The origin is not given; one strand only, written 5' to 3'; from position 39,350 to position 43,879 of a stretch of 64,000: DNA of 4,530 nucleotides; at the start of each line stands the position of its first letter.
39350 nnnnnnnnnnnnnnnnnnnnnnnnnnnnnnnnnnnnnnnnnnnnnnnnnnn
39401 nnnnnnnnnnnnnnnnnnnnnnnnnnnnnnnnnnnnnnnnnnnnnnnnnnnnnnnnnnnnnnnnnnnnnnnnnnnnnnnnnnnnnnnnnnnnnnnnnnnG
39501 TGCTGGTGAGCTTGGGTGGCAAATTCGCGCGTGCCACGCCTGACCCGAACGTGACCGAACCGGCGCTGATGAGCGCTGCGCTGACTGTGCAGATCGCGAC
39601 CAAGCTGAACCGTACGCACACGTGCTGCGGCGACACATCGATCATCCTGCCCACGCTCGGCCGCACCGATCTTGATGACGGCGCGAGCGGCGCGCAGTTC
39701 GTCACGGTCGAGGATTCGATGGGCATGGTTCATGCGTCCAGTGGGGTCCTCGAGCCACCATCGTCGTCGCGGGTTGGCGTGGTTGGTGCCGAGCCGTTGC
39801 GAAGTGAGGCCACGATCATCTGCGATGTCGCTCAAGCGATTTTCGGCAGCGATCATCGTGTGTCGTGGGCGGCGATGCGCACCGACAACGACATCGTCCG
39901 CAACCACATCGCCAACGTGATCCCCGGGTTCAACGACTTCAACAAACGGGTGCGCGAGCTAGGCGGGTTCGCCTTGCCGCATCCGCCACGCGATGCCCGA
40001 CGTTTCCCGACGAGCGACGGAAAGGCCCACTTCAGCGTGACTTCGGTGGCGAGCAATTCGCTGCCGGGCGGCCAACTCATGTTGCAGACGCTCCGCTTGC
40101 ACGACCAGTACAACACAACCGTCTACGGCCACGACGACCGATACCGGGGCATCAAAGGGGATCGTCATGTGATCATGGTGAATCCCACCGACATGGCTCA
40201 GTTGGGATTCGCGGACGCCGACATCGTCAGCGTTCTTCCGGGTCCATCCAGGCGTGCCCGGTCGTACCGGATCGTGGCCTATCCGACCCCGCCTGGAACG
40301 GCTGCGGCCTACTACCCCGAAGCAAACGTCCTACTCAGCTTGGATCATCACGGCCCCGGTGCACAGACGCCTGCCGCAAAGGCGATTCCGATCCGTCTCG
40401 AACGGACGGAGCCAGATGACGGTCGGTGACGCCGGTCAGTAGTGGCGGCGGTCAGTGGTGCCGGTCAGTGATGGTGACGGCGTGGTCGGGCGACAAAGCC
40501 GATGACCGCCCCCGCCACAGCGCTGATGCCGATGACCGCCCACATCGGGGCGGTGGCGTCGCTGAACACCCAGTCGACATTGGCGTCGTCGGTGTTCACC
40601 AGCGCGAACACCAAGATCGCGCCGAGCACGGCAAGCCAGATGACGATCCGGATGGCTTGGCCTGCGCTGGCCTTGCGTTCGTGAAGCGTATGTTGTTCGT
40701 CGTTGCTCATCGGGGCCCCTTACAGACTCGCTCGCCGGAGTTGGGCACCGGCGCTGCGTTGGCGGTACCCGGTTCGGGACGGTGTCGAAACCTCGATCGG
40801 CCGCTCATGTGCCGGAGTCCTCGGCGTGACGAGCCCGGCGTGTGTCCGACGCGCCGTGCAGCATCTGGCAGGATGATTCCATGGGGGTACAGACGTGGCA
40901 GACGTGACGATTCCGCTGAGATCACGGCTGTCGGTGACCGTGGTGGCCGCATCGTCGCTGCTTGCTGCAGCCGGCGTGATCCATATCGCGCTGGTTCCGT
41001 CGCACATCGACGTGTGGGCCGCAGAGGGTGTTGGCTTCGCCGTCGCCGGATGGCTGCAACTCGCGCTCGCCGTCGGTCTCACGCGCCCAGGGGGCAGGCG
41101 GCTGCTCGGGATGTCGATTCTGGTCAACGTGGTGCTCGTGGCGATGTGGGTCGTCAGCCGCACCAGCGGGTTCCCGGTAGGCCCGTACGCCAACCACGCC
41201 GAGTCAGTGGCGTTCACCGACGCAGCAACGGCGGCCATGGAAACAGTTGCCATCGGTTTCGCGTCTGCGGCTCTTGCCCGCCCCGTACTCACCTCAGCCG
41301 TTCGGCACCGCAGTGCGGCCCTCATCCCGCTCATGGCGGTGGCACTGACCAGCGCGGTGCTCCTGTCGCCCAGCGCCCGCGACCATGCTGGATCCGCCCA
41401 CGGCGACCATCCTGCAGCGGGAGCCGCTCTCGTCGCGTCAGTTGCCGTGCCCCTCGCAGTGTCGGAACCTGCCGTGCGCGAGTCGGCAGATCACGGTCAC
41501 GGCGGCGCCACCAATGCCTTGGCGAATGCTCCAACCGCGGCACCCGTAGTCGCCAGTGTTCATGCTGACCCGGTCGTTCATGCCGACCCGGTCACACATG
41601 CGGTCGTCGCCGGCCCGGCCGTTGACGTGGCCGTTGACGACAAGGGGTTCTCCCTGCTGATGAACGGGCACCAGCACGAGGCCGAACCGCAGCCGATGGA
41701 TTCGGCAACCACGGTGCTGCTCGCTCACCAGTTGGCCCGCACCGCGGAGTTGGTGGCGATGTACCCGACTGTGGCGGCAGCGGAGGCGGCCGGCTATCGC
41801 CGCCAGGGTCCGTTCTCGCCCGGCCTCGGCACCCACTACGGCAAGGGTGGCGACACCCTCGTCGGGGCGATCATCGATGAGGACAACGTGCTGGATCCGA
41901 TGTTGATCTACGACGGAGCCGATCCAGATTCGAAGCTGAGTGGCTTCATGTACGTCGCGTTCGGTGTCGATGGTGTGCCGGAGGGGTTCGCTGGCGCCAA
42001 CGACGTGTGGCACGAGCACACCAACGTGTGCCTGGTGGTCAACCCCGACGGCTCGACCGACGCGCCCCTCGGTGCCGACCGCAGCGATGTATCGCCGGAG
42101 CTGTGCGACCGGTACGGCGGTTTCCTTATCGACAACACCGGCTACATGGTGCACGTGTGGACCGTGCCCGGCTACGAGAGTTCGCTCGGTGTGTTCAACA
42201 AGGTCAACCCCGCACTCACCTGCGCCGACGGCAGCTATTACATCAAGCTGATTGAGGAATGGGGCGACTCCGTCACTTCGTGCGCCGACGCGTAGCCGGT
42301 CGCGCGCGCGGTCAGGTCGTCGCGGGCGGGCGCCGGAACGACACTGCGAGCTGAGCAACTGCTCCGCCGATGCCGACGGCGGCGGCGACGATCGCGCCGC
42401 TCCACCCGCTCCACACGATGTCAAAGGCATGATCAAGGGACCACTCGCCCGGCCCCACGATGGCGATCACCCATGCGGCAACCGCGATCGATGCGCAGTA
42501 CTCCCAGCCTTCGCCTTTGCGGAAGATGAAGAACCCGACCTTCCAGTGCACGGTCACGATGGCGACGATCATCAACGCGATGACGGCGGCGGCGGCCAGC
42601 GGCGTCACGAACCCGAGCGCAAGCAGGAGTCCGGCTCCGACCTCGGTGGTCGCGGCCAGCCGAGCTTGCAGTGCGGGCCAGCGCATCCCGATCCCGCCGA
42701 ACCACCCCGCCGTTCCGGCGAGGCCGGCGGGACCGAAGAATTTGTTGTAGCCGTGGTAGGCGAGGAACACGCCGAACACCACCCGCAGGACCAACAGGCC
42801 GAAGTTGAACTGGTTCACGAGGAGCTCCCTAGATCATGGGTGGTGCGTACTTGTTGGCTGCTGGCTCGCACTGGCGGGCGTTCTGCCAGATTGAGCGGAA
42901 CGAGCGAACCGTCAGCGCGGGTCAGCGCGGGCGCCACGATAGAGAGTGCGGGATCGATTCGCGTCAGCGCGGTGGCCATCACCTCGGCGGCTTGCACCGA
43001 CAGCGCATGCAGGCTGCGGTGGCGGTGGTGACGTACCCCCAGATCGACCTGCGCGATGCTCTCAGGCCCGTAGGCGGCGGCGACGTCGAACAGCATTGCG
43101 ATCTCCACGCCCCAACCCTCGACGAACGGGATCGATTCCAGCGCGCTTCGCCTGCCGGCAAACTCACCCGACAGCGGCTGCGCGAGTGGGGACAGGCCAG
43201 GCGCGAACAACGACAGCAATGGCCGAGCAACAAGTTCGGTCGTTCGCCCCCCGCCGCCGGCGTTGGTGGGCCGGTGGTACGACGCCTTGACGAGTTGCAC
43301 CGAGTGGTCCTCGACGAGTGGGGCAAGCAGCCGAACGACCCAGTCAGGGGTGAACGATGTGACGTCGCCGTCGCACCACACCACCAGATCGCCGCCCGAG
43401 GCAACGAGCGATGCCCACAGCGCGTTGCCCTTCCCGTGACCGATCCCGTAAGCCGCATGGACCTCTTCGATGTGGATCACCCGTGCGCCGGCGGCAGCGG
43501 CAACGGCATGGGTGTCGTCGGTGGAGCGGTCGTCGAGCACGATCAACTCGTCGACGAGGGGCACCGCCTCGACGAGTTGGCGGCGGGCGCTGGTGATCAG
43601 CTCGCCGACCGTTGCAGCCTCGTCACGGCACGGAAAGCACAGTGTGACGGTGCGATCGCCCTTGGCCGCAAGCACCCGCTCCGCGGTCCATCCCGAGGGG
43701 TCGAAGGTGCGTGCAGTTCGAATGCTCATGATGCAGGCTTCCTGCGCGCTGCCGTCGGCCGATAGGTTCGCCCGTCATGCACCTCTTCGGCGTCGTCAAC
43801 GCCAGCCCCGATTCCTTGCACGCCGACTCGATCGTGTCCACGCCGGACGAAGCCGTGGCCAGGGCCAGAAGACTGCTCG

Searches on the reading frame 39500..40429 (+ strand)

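Call 29: search_protein_families(library=pfam, proteins=[window:39500-40429:+], max_evalue=0.01)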
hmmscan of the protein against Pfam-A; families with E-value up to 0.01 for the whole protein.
window:39500-40429:+ (309 aa): 1 family
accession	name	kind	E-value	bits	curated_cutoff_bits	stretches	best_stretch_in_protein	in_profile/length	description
PF01568.27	Molydop_binding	-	2e-08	34.7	26.8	1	193-296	1-109/110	Molydopterin dinucleotide binding domain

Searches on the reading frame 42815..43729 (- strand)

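Call 79: search_protein_families(library=pfam, proteins=[window:42815-43729:-], max_evalue=0.00001)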
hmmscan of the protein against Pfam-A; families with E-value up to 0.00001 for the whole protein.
window:42815-43729:- (304 aa): 1 family
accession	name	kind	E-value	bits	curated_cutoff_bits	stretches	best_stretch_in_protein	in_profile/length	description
PF00535.33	Glycos_transf_2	-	5.9e-13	49.5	23.3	1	30-163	2-128/168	Glycosyl transferase family 2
